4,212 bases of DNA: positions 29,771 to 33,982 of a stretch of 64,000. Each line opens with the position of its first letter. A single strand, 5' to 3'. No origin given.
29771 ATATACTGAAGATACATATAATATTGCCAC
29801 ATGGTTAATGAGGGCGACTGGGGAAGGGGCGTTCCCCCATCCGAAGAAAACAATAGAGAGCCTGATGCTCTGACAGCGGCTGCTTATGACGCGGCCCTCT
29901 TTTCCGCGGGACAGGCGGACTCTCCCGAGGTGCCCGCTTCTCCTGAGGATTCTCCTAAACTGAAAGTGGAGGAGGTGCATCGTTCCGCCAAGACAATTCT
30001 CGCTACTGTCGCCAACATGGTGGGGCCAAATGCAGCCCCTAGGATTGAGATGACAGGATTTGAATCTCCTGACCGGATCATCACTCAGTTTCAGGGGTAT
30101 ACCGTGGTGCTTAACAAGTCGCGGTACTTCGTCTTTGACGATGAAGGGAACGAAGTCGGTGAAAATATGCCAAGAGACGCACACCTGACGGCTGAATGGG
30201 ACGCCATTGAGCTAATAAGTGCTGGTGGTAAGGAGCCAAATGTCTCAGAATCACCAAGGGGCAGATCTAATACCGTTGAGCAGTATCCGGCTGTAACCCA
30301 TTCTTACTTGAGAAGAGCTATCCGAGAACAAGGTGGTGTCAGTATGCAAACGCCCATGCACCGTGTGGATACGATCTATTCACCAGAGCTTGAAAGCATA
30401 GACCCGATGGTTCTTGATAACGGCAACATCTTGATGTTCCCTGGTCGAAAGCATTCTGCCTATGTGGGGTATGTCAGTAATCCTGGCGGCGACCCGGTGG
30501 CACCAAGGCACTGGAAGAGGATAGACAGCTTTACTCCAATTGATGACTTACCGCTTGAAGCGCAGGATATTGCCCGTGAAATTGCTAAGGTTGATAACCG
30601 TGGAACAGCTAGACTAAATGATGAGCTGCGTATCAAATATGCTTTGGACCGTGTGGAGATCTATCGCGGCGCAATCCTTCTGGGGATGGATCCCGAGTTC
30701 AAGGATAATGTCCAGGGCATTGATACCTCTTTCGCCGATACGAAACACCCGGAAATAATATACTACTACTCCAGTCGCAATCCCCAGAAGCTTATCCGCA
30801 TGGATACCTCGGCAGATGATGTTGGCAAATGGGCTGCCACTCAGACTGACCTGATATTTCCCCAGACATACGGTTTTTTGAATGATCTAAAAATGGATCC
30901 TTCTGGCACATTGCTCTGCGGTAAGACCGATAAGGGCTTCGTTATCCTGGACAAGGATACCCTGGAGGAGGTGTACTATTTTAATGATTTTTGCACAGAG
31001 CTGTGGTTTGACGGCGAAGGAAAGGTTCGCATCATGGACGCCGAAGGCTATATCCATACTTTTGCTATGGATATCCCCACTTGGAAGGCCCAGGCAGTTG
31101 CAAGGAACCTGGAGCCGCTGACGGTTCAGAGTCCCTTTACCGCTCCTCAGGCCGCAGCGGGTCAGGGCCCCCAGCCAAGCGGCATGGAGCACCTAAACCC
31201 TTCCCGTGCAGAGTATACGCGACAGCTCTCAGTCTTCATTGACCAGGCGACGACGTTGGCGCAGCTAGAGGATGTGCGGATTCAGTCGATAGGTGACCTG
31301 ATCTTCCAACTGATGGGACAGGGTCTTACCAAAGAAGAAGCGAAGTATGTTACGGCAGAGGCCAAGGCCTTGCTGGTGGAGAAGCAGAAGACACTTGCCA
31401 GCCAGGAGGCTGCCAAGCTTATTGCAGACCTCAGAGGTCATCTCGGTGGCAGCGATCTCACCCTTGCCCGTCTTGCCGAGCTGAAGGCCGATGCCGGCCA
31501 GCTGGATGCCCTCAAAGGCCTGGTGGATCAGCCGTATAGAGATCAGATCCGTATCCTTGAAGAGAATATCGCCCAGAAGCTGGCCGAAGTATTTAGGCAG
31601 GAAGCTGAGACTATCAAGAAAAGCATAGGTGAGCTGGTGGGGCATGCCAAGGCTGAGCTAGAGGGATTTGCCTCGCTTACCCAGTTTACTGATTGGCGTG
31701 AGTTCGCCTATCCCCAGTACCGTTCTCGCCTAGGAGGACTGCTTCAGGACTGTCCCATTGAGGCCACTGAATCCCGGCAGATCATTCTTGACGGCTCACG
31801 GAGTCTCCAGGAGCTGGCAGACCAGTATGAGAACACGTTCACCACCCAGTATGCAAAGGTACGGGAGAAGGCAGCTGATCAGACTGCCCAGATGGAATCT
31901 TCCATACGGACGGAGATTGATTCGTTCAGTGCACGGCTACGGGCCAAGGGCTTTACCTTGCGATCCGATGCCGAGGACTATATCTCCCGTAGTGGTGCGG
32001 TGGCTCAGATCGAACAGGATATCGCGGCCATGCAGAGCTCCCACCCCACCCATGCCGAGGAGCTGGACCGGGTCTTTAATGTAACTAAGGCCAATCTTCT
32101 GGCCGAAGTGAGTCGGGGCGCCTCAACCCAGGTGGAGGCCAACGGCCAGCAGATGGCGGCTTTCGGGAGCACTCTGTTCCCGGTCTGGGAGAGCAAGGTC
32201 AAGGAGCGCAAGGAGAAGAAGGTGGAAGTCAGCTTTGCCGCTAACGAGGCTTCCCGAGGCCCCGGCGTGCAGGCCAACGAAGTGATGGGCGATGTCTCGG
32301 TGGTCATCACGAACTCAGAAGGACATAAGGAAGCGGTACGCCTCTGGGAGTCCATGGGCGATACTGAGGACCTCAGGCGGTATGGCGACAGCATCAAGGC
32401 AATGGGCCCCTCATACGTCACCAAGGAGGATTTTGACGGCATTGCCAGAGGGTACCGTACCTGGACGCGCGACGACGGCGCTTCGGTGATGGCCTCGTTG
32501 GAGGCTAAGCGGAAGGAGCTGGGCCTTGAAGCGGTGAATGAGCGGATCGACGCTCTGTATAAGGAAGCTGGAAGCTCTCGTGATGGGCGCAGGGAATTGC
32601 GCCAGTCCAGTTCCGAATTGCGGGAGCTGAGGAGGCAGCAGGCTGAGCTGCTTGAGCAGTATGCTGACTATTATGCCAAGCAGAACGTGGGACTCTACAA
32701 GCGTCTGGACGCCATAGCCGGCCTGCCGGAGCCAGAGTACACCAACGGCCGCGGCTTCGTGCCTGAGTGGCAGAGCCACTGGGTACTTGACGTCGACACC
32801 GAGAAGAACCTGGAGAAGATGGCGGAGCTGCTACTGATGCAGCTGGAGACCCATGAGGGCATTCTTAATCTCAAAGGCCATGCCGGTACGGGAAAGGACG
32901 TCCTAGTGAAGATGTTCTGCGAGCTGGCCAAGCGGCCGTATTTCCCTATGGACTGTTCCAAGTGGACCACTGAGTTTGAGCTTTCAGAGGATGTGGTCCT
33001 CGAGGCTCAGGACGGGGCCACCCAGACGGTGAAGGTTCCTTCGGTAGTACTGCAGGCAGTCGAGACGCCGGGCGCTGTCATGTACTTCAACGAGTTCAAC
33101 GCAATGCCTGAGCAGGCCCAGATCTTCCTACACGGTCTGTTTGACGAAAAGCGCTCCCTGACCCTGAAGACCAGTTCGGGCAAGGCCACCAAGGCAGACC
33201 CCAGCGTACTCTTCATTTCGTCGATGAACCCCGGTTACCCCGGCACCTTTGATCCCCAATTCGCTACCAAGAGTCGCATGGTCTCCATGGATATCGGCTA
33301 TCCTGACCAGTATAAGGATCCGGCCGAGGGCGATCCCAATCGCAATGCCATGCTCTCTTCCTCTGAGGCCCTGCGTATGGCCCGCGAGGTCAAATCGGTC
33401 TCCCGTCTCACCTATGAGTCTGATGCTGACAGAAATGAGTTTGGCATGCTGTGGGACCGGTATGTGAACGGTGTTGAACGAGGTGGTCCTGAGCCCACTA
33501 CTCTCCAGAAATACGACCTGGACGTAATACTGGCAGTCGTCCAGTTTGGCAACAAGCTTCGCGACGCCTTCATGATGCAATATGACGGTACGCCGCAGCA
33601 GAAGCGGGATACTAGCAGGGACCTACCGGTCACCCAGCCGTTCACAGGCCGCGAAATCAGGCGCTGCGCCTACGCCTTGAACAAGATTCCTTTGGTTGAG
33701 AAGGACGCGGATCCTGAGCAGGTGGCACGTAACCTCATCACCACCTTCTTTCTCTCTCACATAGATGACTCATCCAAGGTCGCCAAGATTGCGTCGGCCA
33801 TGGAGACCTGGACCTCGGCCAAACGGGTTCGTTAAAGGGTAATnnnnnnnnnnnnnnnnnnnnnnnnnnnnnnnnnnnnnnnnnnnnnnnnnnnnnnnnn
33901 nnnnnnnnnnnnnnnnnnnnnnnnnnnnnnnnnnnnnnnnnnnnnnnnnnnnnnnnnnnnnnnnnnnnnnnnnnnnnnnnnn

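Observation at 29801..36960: Giant two-gene module: MoxR-like AAA+ fusion protein (1344 aa) plus transglutaminase-like/vWA protein (1038 aa), a candidate novel NTP-dependent conflict or surface-remodelling system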

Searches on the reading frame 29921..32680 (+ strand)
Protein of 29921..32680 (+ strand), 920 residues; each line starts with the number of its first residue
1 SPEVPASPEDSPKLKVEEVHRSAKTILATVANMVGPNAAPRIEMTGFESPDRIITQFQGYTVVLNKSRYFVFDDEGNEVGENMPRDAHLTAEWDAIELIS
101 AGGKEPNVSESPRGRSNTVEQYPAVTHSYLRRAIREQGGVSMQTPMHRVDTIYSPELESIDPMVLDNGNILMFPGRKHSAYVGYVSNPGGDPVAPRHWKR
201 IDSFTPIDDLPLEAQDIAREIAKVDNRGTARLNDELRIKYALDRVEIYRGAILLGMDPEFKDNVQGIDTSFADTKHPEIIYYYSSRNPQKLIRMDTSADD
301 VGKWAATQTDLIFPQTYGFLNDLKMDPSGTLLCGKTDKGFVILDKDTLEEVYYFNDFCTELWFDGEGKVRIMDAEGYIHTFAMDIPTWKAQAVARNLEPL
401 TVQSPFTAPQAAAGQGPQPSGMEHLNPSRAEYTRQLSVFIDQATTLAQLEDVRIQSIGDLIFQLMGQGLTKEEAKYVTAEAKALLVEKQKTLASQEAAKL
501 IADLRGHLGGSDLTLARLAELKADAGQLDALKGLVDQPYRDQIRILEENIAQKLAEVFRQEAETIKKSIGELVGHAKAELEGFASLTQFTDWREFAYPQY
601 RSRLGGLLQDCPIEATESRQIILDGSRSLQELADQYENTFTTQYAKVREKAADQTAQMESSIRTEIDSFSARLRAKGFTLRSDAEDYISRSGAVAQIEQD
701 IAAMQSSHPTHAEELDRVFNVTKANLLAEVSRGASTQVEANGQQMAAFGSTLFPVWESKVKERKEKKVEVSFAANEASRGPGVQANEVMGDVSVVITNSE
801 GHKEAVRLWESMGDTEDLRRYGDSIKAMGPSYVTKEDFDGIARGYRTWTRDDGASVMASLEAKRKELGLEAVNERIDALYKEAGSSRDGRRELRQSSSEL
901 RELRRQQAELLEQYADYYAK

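Call 34: search_protein_families(library=pfam, alignment_id=A2, max_evalue=1)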
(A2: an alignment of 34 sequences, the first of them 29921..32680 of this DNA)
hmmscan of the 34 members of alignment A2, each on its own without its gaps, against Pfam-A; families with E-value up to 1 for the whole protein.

A. member 1, window:29921-32680:+ (920 aa): 1 family
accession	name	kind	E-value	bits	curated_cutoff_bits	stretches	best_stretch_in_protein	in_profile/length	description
PF19688.4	DUF6189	-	0.21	12.3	25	1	794-827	5-36/102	Family of unknown function (DUF6189)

B. families by the number of members that match (of 34 scanned): 63 families (the first 25 are shown)
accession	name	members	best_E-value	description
PF02120.21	Flg_hook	9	0.00032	Flagellar hook-length control protein FliK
PF16999.10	V-ATPase_G_2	8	0.016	Vacuolar (H+)-ATPase G subunit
PF01442.23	Apolipoprotein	5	0.00039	Apolipoprotein A1/A4/E domain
PF11365.13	SOGA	2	0.022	Protein SOGA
PF10282.15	Lactonase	2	0.026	Lactonase, 7-bladed beta-propeller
PF04961.17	FTCD_C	2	0.059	Formiminotransferase-cyclodeaminase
PF25398.1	CUX1_N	2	0.13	CUX1-like, N-terminal tRNA-binding arm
PF00956.23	NAP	2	0.16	Nucleosome assembly protein (NAP)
PF19551.4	DUF6074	2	0.18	Family of unknown function (DUF6074)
PF21806.3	DUF6879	1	0.00086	Family of unknown function (DUF6879)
PF20651.3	EXOC6_Sec15_N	1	0.0039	Exocyst complex component EXOC6/Sec15, N-terminal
PF05235.19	CHAD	1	0.0047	CHAD domain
PF05396.16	Phage_T7_Capsid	1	0.0056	Phage T7 capsid assembly protein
PF11796.13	DUF3323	1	0.0057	Protein of unknown function N-terminus (DUF3323)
PF17056.10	KRE1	1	0.01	Killer toxin-resistance protein 1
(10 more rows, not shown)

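Call 35: search_solved_structures(query=A2, max_evalue=10, show_alignments=0)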
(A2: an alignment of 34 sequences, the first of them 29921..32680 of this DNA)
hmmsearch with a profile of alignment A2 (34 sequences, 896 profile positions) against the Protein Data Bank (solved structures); distinct sequences matched with E-value up to 10: 12.
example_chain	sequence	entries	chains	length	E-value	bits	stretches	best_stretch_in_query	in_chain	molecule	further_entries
36hb_C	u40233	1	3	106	0.22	12.7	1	462-544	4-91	CAM1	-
3tbf_A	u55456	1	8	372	0.4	11.9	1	461-551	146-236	Glucosamine--fructose-6-phosphate aminotransferase [isomerizing]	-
2ltc_A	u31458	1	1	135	0.41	11.8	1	167-261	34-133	Transforming growth factor-beta-induced protein ig-h3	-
8sua_A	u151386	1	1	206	0.48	11.6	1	402-492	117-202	DarR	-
8svd_A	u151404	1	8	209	0.5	11.5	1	402-492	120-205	DarR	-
6d69_A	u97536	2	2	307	0.55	11.4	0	38-98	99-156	NHL Repeat Region of D. melanogaster Thin | Thin, isoform D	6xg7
8suk_A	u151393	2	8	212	0.78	10.9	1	401-492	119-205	DarR | TetR/AcrR family transcriptional regulator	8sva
8t5y_A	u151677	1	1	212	0.78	10.9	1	401-492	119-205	DarR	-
9cuy_c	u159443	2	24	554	1.1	10.4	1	484-546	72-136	Short tail fiber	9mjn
4xfd_A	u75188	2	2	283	1.5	9.9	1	421-476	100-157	NH(3)-dependent NAD(+) synthetase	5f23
7klj_A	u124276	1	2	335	2.4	9.3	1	293-336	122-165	Isoform 2 of Kinesin-like protein KIF21A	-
7asg_A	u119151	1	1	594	2.6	9.2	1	167-263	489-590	Transforming growth factor-beta-induced protein ig-h3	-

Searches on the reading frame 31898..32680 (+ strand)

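Call 96: search_protein_families(library=pfam, proteins=[window:31898-32680:+], max_evalue=1)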
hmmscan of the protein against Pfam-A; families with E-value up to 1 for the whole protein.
window:31898-32680:+ (261 aa): 2 families
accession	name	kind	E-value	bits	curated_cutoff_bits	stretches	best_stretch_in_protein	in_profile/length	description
PF19688.4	DUF6189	-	0.02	15.6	25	1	135-168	5-36/102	Family of unknown function (DUF6189)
PF04504.20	GeBP-like_DBD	-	0.096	13.8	29.5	1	187-248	3-63/94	Glabrous-enhancer-binding protein-like family, DBD domain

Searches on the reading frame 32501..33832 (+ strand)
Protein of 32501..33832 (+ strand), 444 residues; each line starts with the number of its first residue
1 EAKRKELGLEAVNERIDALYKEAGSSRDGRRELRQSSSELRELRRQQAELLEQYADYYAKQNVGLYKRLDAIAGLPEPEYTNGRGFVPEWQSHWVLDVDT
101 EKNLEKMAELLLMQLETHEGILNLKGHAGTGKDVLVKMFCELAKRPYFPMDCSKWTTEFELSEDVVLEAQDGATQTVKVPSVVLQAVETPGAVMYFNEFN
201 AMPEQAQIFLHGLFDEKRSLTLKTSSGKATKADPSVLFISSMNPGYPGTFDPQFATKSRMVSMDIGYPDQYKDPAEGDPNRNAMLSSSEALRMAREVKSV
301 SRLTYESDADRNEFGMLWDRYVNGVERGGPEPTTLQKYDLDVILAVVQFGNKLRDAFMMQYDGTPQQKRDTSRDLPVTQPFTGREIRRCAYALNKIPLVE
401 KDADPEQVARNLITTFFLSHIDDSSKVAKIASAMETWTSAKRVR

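Call 21: search_solved_structures(query=window:32501-33832:+, max_evalue=1, show_alignments=3)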
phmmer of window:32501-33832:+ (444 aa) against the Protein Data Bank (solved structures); distinct sequences matched with E-value up to 1: 11.
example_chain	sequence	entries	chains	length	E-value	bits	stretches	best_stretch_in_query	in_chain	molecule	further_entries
5c3c_A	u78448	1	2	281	3.2e-08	36.5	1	122-269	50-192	CbbQ/NirQ/NorQ domain protein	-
9qh4_A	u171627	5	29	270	7.9e-08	35.2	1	123-273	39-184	Protein NorQ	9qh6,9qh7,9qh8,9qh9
9qhd_A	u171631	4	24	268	4.6e-07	32.6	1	122-270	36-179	Nitric oxide reductase NorQ protein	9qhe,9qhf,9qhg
6l1q_C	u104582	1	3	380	1.2e-06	31.3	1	123-270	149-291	CbbQ protein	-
6jdi_A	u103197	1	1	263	0.055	15.9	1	99-238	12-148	Nitrogen assimilation regulatory protein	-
6jdl_A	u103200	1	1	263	0.062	15.8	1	99-238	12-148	Nitrogen assimilation regulatory protein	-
7ejw_C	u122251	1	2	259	0.074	15.5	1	99-234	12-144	Transcriptional regulator FleQ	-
5exp_A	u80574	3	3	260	0.075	15.5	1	99-234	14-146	Transcriptional regulator FleQ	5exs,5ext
6j7e_A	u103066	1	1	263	0.076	15.4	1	99-234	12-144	Nitrogen assimilation regulatory protein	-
6dmp_B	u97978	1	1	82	0.091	15.2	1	10-58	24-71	Designed orthogonal protein DHD13_XAAA_B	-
26jl_A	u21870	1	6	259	0.33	13.4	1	110-217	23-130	Flagellar regulatory protein A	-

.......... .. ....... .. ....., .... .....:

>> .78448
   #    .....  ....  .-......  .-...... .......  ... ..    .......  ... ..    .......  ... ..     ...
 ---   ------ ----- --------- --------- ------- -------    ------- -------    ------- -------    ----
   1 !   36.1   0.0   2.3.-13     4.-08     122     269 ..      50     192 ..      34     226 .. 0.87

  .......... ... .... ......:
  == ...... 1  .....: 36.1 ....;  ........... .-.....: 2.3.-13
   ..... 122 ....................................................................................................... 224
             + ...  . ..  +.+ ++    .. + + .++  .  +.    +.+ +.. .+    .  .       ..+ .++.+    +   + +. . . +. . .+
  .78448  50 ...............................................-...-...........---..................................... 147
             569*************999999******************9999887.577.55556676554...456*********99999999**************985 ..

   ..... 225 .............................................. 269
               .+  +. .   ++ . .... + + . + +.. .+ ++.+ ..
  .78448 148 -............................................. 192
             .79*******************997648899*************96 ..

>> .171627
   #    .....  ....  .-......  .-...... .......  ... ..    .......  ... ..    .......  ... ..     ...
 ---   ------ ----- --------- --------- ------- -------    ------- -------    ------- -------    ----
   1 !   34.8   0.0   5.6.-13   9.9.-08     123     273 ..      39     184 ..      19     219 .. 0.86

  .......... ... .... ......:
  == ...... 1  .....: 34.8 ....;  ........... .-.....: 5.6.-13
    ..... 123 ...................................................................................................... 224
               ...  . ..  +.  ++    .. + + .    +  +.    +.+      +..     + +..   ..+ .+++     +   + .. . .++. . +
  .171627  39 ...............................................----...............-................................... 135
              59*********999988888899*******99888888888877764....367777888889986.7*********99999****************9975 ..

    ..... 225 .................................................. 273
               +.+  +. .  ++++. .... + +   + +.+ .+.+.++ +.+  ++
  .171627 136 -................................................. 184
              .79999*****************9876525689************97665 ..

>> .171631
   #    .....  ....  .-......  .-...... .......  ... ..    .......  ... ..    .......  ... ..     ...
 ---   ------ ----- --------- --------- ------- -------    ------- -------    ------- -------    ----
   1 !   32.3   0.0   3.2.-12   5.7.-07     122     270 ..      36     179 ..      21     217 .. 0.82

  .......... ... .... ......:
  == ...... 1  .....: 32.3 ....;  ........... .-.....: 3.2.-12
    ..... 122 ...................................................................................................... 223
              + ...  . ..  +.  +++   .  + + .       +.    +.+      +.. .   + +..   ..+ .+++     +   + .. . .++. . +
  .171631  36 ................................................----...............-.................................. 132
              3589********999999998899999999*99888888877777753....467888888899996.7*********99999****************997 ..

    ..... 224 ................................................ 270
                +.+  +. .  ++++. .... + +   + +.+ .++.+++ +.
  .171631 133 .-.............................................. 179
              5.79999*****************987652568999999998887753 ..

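Call 27: find_homologous_proteins(query=window:32618-33832:+)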
Query window:32618-33832:+ (405 aa): 28 proteins with E <= 0.001 among 3447 candidates.
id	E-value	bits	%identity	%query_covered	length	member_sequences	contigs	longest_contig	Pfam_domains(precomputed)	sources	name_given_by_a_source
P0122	2.2e-158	546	60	99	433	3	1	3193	PF07728.21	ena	-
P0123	2.4e-153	529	60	97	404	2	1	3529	PF07728.21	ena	-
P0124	7.5e-146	504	58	97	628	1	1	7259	PF07728.21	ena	-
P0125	2.3e-145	503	58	97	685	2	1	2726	PF07728.21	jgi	jgi:hypothetical protein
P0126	4.4e-144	499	58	93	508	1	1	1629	PF07728.21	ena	-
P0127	9.4e-142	491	60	94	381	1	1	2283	PF07728.21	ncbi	ncbi:MAG: MoxR family ATPase, partial [Candidatus Peregrinibacteria bacterium]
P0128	1.2e-141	491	57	99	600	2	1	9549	PF07728.21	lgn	-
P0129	9.4e-138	478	55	98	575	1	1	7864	PF07728.21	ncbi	-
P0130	2.0e-135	470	61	86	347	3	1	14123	PF07728.21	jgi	-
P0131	3.6e-134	466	54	98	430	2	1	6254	PF07728.21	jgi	jgi:hypothetical protein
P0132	7.7e-134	465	61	86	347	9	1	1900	PF07728.21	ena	-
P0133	1.2e-126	441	61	83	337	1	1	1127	PF07728.21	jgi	jgi:MoxR-like ATPase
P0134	2.0e-123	431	61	81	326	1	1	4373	PF07728.21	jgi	-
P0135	4.6e-121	423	60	79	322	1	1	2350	PF07728.21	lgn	-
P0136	1.2e-120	421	50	99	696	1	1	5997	PF07728.21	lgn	-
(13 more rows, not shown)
